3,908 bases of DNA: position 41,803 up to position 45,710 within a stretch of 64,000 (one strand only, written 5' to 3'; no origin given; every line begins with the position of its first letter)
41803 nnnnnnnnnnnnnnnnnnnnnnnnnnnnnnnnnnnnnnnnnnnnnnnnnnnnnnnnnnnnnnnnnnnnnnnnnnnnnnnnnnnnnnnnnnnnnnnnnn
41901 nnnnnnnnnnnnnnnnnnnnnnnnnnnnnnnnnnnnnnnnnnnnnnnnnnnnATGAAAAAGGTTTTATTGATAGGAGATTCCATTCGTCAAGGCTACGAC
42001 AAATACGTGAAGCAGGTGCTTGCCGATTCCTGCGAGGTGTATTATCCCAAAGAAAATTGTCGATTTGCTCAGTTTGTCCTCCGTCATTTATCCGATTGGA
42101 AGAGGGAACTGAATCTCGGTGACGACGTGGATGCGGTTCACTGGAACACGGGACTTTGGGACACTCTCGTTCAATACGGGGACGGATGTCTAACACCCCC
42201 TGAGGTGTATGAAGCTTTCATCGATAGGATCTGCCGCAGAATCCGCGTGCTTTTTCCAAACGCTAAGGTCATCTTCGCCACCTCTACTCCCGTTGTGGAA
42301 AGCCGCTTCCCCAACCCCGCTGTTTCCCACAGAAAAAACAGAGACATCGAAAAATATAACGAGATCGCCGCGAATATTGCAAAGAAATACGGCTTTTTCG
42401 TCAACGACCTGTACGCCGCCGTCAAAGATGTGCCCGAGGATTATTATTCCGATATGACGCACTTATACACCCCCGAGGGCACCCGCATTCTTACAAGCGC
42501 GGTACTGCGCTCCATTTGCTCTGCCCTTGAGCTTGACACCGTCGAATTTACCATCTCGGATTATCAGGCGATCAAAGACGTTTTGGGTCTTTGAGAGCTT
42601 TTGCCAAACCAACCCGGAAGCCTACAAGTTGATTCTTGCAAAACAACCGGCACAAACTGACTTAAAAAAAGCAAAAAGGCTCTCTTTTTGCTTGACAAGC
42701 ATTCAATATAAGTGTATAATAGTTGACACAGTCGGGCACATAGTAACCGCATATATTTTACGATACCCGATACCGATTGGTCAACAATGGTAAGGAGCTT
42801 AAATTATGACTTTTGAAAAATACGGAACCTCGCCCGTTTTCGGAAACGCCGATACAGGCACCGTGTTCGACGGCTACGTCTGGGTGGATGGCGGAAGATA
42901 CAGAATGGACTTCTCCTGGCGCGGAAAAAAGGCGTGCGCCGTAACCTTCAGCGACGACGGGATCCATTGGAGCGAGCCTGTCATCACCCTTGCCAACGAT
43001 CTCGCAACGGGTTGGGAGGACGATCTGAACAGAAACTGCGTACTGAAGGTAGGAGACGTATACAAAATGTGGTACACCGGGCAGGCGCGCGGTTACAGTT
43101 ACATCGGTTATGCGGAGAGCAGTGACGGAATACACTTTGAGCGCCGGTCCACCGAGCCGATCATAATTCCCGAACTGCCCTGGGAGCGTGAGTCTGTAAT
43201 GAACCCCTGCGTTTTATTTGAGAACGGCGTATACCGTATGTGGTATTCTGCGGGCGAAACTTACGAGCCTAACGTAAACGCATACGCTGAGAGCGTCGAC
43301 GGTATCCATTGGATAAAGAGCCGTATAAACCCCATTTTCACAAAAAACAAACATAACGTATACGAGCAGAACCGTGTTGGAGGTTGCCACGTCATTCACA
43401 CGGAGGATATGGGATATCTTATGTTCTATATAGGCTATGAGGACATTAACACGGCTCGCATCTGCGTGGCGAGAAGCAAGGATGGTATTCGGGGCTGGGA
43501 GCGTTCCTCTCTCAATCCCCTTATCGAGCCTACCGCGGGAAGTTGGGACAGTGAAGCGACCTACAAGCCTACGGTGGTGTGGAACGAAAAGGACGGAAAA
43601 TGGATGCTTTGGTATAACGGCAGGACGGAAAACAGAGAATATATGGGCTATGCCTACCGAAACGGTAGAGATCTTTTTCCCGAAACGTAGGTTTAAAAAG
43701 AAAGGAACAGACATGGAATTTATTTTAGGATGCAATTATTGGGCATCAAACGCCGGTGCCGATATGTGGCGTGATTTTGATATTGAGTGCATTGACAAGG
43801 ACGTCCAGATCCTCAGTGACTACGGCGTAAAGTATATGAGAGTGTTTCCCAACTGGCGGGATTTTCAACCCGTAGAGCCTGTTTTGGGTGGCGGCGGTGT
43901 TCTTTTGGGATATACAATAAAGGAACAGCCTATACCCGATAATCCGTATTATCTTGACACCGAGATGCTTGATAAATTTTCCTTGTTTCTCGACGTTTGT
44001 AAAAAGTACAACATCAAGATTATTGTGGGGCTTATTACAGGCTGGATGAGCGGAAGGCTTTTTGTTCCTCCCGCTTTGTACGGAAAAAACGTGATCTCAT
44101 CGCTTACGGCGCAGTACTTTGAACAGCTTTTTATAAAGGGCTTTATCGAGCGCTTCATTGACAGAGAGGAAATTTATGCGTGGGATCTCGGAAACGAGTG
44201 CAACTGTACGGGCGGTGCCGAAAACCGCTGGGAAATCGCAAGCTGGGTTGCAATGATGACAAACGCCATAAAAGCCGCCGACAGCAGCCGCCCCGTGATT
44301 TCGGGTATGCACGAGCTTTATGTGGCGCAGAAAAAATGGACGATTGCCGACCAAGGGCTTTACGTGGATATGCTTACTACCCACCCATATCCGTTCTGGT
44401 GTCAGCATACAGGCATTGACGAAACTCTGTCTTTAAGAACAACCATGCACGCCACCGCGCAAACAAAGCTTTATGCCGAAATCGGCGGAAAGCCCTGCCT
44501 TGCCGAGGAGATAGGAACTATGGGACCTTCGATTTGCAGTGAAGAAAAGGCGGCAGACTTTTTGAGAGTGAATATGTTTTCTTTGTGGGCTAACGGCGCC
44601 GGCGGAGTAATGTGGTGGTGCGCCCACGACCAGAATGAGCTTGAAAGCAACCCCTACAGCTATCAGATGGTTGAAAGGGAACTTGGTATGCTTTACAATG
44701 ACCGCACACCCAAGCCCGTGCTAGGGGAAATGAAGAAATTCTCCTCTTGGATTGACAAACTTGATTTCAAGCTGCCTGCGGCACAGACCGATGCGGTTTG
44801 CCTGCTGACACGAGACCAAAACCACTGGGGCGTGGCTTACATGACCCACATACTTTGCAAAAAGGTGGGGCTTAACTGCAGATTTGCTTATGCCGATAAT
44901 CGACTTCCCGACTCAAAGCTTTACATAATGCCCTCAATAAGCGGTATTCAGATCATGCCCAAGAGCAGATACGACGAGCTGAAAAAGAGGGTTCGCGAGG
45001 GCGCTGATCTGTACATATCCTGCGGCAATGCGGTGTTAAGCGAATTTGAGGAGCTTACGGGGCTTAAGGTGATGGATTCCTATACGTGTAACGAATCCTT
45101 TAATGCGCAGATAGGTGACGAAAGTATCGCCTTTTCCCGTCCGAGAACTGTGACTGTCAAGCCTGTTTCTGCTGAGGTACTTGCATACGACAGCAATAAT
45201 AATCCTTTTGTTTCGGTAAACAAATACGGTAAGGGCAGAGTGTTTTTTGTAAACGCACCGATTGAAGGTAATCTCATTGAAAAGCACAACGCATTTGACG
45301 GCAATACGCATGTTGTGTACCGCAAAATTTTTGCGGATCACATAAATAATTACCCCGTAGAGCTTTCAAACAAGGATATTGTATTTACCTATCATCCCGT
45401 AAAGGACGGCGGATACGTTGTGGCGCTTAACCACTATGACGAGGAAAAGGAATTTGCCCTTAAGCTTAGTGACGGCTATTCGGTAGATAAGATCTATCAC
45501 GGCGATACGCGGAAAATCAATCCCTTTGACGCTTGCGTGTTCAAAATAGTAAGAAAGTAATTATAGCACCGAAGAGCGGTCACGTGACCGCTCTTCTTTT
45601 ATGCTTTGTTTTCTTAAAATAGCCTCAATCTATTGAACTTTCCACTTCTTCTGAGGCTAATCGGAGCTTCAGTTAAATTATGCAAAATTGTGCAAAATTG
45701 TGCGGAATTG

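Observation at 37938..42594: Glycyl radical enzyme translationally coupled to an SMP-30 lactonase-like gene, followed by a DMT permease and an SGNH esterase, inside a glycan locus with no activase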

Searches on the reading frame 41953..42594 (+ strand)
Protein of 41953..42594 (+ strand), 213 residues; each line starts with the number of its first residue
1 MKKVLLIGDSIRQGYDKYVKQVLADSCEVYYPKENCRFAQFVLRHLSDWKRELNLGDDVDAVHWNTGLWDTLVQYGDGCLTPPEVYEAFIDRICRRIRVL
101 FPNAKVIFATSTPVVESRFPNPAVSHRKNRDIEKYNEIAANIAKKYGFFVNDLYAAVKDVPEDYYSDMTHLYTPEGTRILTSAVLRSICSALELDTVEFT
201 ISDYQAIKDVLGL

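Call 7: search_protein_families(library=pfam, proteins=[window:41953-42594:+])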
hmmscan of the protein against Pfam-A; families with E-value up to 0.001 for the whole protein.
window:41953-42594:+ (213 aa): 1 family
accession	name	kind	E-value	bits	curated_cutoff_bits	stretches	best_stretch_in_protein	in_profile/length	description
PF13472.12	Lipase_GDSL_2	-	1.5e-09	39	32.9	1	7-170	2-170/178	GDSL-like Lipase/Acylhydrolase family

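Call 8: search_protein_families(library=ncbifam, proteins=[window:41953-42594:+])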
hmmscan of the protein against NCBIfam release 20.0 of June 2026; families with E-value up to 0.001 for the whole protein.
window:41953-42594:+ (213 aa): 0 families

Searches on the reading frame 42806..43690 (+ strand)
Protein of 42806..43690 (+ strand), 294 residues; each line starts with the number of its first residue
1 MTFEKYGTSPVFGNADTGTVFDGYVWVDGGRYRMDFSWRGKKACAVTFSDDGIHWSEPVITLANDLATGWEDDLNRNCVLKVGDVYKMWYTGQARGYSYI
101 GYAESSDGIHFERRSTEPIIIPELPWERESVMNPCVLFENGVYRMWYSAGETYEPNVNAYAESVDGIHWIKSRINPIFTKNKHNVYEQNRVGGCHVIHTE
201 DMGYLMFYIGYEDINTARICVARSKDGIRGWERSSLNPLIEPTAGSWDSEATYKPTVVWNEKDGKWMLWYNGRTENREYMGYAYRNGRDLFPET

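Call 7: search_protein_families(library=pfam, proteins=[window:42806-43690:+])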
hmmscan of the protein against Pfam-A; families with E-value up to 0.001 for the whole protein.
window:42806-43690:+ (294 aa): 2 families
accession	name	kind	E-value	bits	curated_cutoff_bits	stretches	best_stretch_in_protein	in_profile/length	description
PF00251.26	Glyco_hydro_32N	-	5.9e-10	39.6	22.1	1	140-275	19-153/307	Glycosyl hydrolases family 32 N-terminal domain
PF04041.19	Glyco_hydro_130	-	4.6e-09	36.1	26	1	98-279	66-243/320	beta-1,4-mannooligosaccharide phosphorylase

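Call 8: search_protein_families(library=ncbifam, proteins=[window:42806-43690:+])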
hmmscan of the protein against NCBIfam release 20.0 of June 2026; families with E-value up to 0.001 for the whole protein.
window:42806-43690:+ (294 aa): 2 families
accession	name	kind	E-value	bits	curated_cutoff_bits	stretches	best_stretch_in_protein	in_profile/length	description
NF052550.1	BManbPhaseBMBP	equivalog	2.1e-16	60.1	450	1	115-235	8-134/296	beta-1,2-mannobiose phosphorylase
NF058598.1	BetMansidBT3780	equivalog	2e-15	56.8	550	1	124-233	55-170/366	beta-1,2-mannosidase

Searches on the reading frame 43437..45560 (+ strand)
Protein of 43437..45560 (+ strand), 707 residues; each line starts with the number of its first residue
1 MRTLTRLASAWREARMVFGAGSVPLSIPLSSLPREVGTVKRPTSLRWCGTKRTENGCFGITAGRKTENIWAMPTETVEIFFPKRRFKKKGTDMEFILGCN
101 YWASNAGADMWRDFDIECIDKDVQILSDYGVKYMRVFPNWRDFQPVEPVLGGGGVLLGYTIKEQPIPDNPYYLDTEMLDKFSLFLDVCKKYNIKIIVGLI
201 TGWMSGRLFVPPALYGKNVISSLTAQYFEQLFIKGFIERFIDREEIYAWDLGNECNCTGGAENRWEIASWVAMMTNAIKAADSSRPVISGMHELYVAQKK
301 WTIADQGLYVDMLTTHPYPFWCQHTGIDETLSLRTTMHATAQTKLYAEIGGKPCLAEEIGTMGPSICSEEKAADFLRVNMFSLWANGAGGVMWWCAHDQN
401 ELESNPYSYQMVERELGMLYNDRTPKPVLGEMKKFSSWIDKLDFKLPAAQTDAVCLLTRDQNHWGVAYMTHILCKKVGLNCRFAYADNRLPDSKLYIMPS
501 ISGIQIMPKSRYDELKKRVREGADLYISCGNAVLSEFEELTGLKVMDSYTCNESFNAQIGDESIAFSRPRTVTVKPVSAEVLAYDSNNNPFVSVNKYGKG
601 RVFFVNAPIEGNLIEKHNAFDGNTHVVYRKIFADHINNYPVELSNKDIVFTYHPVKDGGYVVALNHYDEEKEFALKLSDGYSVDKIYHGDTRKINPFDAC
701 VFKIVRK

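Call 7: search_protein_families(library=pfam, proteins=[window:43437-45560:+])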
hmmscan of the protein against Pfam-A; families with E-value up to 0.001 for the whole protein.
window:43437-45560:+ (707 aa): 1 family
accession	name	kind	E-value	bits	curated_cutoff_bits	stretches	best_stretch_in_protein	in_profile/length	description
PF00150.24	Cellulase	-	7.4e-08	32.6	23.5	1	164-394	46-266/272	Cellulase (glycosyl hydrolase family 5)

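Call 8: search_protein_families(library=ncbifam, proteins=[window:43437-45560:+])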
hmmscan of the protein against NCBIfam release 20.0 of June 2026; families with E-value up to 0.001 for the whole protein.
window:43437-45560:+ (707 aa): 0 families

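Call 80: search_protein_families(library=pfam, proteins=[window:43713-45560:+])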
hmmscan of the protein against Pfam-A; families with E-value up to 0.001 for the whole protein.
window:43713-45560:+ (615 aa): 1 family
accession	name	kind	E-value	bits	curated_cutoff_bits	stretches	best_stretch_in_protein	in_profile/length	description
PF00150.24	Cellulase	-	5.5e-08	33.1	23.5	1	72-302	46-266/272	Cellulase (glycosyl hydrolase family 5)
